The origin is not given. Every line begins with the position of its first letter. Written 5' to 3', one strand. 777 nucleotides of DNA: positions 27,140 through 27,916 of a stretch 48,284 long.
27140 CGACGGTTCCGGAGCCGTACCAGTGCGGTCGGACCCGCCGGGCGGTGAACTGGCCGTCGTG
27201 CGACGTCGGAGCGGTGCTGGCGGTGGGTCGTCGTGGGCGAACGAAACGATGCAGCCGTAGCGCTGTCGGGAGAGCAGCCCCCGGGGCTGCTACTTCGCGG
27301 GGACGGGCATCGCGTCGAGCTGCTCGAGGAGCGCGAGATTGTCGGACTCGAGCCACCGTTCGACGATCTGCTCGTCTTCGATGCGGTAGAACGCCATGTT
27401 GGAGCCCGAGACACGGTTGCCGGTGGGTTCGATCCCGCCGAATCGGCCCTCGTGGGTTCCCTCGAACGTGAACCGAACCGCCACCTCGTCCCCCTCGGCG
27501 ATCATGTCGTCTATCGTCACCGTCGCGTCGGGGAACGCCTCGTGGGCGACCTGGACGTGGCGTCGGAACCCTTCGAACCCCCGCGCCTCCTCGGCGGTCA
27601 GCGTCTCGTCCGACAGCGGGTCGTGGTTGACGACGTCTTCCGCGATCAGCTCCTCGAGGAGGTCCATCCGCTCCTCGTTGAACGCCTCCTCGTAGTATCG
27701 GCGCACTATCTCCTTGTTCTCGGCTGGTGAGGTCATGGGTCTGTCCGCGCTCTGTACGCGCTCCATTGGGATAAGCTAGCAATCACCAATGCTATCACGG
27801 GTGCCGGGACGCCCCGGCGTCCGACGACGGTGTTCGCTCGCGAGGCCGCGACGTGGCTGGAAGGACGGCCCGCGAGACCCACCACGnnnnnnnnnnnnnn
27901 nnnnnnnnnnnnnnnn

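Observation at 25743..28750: A DmdA-like GcvT-fold enzyme next to MetF suggests a demethylase that produces methyl-THF, possibly a new type of betaine demethylase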

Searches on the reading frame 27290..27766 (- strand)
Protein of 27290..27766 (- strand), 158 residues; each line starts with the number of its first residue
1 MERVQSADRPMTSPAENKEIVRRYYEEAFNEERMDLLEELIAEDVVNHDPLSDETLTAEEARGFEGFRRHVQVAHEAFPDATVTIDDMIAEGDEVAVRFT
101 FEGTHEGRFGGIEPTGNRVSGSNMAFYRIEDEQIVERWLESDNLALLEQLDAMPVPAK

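Call 4: search_protein_families(library=pfam, proteins=[window:27290-27766:-])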
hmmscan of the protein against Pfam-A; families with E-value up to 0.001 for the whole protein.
window:27290-27766:- (158 aa): 2 families
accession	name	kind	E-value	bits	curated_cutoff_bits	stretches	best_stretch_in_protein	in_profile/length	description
PF07366.18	SnoaL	-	1.8e-39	134.9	28.4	1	20-150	2-126/126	SnoaL-like polyketide cyclase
PF12680.13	SnoaL_2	-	1.4e-26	93.5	27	1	21-136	1-101/102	SnoaL-like domain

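Call 11: search_protein_families(library=ncbifam, proteins=[window:27290-27763:-], max_evalue=0.01)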
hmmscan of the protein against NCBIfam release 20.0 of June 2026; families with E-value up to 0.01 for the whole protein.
window:27290-27763:- (157 aa): 2 families
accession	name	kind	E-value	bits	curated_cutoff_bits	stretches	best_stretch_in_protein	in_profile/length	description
TIGR02096.1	TIGR02096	subfamily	4.1e-15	56.2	97.1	1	18-135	2-114/129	ketosteroid isomerase-related protein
NF033407.1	SnoaL_meth_ester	subfamily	7.3e-10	38.8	200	1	15-151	3-134/144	SnoaL/DnrD family polyketide biosynthesis methyl ester cyclase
